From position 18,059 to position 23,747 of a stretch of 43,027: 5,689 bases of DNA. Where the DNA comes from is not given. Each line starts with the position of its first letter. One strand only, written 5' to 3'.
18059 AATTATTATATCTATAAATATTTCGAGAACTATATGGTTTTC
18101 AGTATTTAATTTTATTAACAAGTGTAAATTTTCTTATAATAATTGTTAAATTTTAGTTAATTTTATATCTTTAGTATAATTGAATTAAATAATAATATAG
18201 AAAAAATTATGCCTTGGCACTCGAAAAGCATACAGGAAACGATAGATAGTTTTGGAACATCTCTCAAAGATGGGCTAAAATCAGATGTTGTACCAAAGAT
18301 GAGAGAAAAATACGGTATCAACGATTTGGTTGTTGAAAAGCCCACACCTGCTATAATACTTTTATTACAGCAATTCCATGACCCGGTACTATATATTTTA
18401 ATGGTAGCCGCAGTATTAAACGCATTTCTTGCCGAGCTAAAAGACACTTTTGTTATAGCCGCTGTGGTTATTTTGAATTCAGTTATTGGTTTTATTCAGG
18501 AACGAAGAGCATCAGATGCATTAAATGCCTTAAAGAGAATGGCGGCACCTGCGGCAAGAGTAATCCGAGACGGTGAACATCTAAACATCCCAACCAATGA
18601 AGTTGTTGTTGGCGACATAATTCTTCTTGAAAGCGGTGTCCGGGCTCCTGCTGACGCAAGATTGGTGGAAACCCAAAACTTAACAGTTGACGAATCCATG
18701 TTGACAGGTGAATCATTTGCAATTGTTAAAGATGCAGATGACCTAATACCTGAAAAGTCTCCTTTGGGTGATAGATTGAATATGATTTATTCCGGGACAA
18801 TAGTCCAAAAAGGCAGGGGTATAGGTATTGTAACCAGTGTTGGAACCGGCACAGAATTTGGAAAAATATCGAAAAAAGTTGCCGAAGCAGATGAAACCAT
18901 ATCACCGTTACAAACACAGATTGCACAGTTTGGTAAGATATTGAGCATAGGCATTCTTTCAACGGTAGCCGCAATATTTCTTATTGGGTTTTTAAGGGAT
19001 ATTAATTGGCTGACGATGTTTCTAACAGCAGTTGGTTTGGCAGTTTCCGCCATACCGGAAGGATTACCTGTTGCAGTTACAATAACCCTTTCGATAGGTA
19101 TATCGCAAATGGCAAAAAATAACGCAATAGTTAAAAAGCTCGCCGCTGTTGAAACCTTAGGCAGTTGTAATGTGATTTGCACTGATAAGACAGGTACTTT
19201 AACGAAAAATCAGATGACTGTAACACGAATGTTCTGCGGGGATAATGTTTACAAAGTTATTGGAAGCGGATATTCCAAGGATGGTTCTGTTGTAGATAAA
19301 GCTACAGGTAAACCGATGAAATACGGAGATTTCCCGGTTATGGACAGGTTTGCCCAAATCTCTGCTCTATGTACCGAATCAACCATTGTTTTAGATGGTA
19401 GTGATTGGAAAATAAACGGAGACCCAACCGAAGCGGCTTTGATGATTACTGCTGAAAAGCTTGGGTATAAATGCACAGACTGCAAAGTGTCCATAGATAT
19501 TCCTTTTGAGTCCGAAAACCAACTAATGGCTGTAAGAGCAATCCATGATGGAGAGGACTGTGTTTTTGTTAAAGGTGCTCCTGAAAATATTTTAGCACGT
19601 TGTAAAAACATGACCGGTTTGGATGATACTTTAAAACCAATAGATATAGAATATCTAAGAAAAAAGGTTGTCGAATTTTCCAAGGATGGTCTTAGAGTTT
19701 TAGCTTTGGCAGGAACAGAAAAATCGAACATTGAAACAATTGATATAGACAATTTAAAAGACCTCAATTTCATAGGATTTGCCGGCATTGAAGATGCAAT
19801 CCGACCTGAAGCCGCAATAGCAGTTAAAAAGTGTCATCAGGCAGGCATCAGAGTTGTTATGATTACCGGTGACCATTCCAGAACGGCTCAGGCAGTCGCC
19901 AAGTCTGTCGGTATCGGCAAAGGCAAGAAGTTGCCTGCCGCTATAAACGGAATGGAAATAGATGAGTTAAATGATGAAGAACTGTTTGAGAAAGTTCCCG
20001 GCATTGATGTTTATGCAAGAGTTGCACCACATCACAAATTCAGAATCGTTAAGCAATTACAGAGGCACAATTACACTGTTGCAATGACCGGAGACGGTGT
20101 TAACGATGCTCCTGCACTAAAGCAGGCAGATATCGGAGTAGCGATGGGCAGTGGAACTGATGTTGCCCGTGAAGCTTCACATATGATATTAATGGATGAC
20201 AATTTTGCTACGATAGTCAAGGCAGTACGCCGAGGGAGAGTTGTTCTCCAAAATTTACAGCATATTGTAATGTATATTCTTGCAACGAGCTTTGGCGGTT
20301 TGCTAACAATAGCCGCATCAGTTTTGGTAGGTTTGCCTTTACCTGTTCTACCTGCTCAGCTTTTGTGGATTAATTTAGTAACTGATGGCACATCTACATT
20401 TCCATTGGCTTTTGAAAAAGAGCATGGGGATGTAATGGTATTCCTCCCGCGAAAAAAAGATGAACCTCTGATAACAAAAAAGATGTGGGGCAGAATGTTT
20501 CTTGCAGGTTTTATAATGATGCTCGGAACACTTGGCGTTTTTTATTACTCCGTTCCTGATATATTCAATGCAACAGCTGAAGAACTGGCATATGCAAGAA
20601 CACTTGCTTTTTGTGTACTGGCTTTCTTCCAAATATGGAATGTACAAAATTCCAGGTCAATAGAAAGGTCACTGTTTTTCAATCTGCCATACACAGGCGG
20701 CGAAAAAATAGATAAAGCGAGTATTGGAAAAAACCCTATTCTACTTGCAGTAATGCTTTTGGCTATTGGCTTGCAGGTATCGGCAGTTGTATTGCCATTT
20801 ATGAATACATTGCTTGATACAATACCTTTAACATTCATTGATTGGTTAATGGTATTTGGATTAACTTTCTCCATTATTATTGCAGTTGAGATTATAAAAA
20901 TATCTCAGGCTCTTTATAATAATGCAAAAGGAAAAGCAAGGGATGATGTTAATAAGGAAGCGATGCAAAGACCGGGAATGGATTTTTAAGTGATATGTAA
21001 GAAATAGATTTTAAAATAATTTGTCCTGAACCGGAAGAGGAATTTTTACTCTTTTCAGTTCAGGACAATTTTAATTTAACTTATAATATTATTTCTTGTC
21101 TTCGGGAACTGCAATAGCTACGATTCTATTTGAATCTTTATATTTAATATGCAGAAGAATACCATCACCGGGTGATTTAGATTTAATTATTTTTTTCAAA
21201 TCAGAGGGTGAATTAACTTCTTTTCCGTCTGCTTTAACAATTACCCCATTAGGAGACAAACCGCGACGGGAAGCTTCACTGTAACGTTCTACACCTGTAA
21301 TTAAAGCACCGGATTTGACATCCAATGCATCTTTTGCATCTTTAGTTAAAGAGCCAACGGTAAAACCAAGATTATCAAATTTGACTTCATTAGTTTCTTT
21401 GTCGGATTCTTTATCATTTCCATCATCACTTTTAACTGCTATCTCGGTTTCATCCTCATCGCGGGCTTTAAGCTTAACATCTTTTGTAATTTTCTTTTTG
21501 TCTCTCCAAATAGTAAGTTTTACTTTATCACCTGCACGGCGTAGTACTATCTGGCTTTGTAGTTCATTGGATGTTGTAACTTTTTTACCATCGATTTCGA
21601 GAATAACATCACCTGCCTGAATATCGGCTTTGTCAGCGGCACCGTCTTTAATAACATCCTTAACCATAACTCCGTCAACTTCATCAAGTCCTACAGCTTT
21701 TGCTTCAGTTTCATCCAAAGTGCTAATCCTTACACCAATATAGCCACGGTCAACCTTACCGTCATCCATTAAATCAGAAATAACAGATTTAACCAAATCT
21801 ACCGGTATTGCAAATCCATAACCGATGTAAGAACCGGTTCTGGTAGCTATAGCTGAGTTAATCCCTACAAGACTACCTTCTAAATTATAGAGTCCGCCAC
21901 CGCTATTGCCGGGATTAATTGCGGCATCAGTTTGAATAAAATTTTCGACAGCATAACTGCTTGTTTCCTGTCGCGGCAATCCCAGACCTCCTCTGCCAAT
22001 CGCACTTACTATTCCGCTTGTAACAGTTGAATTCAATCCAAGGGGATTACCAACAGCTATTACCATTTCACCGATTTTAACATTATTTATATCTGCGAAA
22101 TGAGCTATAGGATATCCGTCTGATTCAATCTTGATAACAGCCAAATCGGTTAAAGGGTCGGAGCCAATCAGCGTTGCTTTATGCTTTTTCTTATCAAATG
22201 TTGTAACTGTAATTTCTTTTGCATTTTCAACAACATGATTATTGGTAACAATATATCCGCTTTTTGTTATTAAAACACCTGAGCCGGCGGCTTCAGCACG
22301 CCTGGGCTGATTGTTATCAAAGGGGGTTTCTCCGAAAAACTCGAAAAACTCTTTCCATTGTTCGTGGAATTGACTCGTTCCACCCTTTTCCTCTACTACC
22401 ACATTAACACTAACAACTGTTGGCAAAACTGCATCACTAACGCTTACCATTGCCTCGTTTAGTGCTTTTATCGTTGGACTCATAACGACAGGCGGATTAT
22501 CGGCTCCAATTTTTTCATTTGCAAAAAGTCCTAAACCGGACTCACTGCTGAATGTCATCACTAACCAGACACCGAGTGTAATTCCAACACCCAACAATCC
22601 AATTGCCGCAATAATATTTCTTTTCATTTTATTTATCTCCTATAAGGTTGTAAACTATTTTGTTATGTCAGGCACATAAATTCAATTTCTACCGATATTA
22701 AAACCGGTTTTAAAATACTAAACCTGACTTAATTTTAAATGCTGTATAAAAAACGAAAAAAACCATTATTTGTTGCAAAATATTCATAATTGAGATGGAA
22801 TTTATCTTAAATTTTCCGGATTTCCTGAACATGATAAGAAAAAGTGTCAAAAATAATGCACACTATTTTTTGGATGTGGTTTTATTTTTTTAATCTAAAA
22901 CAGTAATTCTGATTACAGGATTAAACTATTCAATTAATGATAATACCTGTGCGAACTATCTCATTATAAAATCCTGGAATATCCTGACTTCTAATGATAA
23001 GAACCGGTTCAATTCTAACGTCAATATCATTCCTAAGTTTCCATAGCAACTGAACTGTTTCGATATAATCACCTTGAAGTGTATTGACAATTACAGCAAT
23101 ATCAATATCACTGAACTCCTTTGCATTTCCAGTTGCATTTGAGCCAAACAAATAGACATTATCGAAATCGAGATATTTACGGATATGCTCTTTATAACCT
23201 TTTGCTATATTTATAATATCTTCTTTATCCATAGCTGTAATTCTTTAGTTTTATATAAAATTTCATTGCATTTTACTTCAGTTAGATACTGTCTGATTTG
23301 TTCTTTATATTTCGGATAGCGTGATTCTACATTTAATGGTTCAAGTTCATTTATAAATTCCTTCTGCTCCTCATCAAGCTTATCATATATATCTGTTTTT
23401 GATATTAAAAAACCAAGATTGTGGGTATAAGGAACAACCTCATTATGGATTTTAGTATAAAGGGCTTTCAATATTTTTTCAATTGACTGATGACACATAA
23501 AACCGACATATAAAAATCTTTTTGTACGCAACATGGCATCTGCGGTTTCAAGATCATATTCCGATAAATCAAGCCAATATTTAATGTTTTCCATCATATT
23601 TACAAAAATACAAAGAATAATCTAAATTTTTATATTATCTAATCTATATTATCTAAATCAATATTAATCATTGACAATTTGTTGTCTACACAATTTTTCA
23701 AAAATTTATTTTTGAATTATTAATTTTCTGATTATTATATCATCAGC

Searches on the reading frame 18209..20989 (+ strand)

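Call 42: search_protein_families(library=pfam, max_evalue=0.0001, proteins=[window:18209-20989:+])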
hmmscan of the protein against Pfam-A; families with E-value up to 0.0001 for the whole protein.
window:18209-20989:+ (926 aa): 7 families
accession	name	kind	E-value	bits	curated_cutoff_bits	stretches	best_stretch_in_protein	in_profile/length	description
PF00122.25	E1-E2_ATPase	-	1.6e-50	171.6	28.1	1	111-304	2-181/181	E1-E2 ATPase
PF00689.26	Cation_ATPase_C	-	5.9e-42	143.8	27.3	1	710-898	1-174/175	Cation transporting ATPase, C-terminus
PF00690.31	Cation_ATPase_N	-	3.9e-18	65.3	20.4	1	3-70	1-68/69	Cation transporter/ATPase, N-terminus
PF00702.32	Hydrolase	-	8e-18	66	26.4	1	514-641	85-191/191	haloacid dehalogenase-like hydrolase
PF13246.12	Cation_ATPase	-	2.2e-13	50.4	21.7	1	386-467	1-90/91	Cation transport ATPase (P-type)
PF08282.18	Hydrolase_3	-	1.5e-10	41.7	20.9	1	613-672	195-254/255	haloacid dehalogenase-like hydrolase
PF12710.13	HAD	-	3.2e-05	24.9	27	0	530-638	85-189/189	haloacid dehalogenase-like hydrolase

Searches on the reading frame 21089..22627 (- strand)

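Call 42: search_protein_families(library=pfam, max_evalue=0.0001, proteins=[window:21089-22627:-])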
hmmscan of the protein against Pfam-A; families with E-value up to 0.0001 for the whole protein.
window:21089-22627:- (512 aa): 6 families
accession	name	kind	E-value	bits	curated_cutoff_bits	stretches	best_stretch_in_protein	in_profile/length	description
PF13365.12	Trypsin_2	-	1.2e-32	114.1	27.6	1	115-256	1-144/144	Trypsin-like peptidase domain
PF13180.12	PDZ_2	-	1.3e-25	89.9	27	2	295-386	1-80/80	PDZ domain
PF00595.29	PDZ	-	2.5e-19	69.8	23.2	1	293-374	8-81/81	PDZ domain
PF00089.32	Trypsin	-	6.2e-18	65.9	20.6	1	115-283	27-220/220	Trypsin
PF17820.7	PDZ_6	-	1.2e-13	51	27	1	322-375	2-54/54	PDZ domain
PF14685.13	PDZ_Tricorn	-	3.5e-05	24.1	25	0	335-379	39-82/88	Tricorn protease PDZ domain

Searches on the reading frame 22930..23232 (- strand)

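Call 42: search_protein_families(library=pfam, max_evalue=0.0001, proteins=[window:22930-23232:-])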
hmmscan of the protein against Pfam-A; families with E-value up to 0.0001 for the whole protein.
window:22930-23232:- (100 aa): 2 families
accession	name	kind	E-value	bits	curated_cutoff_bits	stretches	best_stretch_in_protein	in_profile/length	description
PF18765.7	Polbeta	-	6.3e-12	45.9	26.9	1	15-99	5-87/93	Polymerase beta, Nucleotidyltransferase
PF01909.29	NTP_transf_2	-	7.1e-09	36.4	21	1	24-80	15-73/93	Nucleotidyltransferase domain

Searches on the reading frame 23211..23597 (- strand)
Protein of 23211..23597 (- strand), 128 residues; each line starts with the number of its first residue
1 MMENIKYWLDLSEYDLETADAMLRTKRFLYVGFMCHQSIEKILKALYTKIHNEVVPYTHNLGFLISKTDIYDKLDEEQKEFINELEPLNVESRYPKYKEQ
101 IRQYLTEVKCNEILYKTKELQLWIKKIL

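Call 42: search_protein_families(library=pfam, max_evalue=0.0001, proteins=[window:23211-23597:-])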
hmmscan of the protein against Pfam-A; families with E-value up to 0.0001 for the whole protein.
window:23211-23597:- (128 aa): 1 family
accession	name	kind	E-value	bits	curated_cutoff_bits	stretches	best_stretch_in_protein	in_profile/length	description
PF05168.19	HEPN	-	3e-22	79.4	22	1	6-126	2-116/117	HEPN domain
